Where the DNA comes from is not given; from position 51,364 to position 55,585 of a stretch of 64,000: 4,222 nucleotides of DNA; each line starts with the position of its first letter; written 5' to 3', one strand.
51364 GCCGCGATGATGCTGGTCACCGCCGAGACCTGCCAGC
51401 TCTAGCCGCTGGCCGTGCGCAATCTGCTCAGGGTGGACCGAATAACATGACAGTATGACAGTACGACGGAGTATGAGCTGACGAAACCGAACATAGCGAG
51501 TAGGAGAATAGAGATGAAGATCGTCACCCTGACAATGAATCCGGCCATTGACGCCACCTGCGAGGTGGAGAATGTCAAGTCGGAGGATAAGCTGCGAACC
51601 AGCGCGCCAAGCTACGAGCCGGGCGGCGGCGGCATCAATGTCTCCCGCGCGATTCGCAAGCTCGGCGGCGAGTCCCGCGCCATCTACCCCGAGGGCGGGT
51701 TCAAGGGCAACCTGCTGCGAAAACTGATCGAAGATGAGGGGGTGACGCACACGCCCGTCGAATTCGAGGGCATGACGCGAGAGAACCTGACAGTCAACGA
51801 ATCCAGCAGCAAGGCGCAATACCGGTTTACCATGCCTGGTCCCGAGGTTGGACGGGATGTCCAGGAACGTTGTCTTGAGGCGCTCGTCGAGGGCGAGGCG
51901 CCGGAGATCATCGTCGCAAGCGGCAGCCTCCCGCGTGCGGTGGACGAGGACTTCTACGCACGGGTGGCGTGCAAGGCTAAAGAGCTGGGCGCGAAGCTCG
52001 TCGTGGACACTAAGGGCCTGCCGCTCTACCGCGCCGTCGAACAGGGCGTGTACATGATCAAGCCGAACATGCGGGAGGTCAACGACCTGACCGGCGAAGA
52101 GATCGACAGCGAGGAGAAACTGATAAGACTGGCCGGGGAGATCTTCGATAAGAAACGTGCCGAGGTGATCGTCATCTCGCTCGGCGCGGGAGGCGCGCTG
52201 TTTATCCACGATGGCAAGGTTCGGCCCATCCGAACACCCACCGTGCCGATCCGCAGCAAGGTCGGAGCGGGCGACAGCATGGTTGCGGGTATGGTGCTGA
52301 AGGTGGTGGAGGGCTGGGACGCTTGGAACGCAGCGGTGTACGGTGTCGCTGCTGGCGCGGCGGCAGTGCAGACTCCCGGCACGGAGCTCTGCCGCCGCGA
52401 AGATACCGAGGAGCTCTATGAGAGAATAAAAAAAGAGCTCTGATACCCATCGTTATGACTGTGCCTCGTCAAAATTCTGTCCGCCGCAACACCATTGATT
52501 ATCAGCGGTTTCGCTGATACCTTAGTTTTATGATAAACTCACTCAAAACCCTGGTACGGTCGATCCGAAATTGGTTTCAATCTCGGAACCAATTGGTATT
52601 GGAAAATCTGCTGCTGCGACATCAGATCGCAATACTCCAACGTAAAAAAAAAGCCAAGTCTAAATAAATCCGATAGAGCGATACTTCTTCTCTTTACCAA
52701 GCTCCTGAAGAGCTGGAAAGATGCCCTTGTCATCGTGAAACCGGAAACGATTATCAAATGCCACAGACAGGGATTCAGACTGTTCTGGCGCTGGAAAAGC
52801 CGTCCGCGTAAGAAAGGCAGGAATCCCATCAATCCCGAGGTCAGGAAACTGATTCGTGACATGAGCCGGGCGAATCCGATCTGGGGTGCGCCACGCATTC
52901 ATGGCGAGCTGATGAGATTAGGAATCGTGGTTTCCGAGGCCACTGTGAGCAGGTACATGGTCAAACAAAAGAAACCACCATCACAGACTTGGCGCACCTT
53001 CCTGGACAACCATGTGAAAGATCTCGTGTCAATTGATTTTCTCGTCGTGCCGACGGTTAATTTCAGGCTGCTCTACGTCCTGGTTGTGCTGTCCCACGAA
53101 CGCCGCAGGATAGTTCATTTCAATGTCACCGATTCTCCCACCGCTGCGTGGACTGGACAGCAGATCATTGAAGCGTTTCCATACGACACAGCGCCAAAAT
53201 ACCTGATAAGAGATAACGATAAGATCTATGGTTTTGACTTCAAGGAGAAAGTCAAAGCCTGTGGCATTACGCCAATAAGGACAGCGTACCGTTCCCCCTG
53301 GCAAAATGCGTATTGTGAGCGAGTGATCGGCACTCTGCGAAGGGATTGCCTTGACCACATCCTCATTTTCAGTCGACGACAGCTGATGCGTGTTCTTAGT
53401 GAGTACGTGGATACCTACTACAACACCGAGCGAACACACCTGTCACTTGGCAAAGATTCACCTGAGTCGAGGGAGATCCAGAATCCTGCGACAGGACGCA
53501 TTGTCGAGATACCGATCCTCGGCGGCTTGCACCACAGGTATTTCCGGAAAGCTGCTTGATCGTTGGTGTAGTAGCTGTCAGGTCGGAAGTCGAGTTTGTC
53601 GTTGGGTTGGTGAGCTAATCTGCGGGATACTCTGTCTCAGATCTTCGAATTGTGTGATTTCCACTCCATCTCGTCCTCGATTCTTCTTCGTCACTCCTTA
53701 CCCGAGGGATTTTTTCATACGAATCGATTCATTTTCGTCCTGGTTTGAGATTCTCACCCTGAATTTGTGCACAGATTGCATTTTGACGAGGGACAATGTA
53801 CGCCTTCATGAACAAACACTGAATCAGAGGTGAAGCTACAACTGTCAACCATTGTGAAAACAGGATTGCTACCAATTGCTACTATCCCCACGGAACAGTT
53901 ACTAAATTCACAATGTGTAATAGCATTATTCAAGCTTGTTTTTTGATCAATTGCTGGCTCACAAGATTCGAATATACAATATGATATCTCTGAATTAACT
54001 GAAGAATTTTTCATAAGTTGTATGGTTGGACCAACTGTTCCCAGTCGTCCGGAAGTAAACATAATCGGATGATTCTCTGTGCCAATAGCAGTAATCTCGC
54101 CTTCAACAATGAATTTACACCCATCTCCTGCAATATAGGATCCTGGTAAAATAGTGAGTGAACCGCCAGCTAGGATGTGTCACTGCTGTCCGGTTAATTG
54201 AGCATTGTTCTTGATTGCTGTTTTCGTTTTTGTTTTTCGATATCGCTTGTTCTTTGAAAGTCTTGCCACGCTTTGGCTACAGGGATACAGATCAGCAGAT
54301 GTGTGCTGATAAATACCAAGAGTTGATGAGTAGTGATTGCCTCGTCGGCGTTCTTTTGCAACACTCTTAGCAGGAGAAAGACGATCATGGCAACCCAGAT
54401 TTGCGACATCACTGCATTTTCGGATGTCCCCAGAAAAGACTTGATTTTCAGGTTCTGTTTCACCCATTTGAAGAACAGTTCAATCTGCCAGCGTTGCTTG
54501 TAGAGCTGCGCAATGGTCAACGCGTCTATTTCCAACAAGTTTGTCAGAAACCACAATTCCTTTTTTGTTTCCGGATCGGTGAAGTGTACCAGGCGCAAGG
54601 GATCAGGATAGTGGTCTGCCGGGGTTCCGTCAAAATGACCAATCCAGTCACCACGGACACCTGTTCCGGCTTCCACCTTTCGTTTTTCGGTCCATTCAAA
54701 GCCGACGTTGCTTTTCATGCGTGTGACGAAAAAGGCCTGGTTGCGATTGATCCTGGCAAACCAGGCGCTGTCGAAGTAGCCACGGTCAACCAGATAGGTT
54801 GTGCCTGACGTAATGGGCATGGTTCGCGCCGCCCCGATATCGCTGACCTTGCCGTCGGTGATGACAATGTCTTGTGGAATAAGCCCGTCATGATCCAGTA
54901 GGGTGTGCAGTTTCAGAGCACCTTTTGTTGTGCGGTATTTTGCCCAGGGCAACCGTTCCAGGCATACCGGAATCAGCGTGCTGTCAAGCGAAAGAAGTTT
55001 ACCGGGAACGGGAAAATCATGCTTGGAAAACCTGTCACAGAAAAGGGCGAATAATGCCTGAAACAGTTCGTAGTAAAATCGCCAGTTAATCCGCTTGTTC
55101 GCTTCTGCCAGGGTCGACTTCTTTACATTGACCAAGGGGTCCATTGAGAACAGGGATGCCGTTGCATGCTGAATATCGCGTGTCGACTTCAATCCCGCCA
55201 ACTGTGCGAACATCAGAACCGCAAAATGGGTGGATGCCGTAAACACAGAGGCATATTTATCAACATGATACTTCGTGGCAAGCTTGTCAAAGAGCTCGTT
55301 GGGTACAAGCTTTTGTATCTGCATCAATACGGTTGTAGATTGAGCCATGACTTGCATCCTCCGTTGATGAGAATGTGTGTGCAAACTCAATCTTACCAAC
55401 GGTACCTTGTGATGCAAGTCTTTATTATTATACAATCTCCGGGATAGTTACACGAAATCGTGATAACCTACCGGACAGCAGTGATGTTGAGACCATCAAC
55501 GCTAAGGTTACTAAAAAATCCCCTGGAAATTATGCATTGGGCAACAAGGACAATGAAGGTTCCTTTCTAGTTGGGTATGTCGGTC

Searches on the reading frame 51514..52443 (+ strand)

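Call 59: search_protein_families(library=pfam, proteins=[window:51514-52443:+], max_evalue=0.001)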
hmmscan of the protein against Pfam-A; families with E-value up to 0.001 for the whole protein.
window:51514-52443:+ (309 aa): 2 families
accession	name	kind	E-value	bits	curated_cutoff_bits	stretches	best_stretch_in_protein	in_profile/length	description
PF00294.29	PfkB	-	6.4e-43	147.6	25.8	1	12-293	12-298/302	pfkB family carbohydrate kinase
PF08543.17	Phos_pyr_kin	-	0.00014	21.8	27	1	178-267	119-214/246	Phosphomethylpyrimidine kinase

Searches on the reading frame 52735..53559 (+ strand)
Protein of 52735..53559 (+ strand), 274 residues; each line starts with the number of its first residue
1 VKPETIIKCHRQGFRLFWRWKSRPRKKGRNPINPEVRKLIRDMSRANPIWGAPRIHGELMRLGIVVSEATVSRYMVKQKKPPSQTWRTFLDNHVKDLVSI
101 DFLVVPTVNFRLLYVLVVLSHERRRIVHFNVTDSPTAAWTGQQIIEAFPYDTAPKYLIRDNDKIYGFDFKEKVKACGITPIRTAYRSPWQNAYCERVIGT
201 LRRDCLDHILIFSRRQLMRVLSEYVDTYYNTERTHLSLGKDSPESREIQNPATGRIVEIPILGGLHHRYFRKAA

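Call 59: search_protein_families(library=pfam, proteins=[window:52735-53559:+], max_evalue=0.001)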
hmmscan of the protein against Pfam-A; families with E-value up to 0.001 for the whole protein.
window:52735-53559:+ (274 aa): 4 families
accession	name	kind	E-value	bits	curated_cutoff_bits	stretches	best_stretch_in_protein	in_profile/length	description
PF13683.12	rve_3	-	4.1e-14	52.5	26.5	1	177-243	2-67/67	Integrase core domain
PF13565.12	HTH_32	-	1.4e-07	32.3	33.7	1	21-75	18-73/73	Homeodomain-like domain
PF13276.12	HTH_21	-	4.4e-05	24.1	28.1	1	36-77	6-49/60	HTH-like domain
PF13333.12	rve_2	-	0.00026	21.5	22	1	199-245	5-50/56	Integrase core domain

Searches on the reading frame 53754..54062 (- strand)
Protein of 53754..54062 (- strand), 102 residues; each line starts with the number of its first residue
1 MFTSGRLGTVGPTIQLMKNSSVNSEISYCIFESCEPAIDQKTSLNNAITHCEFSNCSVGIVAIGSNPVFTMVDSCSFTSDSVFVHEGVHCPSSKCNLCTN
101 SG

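Call 59: search_protein_families(library=pfam, proteins=[window:53754-54062:-], max_evalue=0.001)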
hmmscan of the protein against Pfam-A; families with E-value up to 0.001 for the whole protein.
window:53754-54062:- (102 aa): 1 family
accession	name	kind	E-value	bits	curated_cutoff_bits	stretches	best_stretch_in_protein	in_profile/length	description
PF13229.12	Beta_helix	-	5.1e-05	23.4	25.9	1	23-77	33-87/158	Right handed beta helix region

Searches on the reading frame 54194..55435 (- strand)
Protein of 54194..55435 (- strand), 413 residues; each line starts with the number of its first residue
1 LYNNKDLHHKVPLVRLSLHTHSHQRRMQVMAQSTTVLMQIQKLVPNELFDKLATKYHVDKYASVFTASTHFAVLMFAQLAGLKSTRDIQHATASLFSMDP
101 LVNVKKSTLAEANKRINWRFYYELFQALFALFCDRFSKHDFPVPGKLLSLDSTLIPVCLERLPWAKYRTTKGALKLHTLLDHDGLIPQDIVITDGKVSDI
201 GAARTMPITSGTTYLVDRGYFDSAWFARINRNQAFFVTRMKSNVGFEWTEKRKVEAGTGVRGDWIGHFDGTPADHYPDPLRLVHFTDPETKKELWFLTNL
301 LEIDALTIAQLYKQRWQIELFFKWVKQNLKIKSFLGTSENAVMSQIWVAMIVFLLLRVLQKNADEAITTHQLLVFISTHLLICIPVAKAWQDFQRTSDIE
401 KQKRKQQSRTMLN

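Call 59: search_protein_families(library=pfam, proteins=[window:54194-55435:-], max_evalue=0.001)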
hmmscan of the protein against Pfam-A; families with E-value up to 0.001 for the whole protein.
window:54194-55435:- (413 aa): 2 families
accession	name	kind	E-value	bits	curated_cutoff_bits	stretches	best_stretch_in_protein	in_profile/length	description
PF01609.27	DDE_Tnp_1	-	3.6e-28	99.1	23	1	147-354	6-199/200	Transposase DDE domain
PF14294.11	DUF4372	-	7.9e-14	52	25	1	34-91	3-60/74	Domain of unknown function (DUF4372)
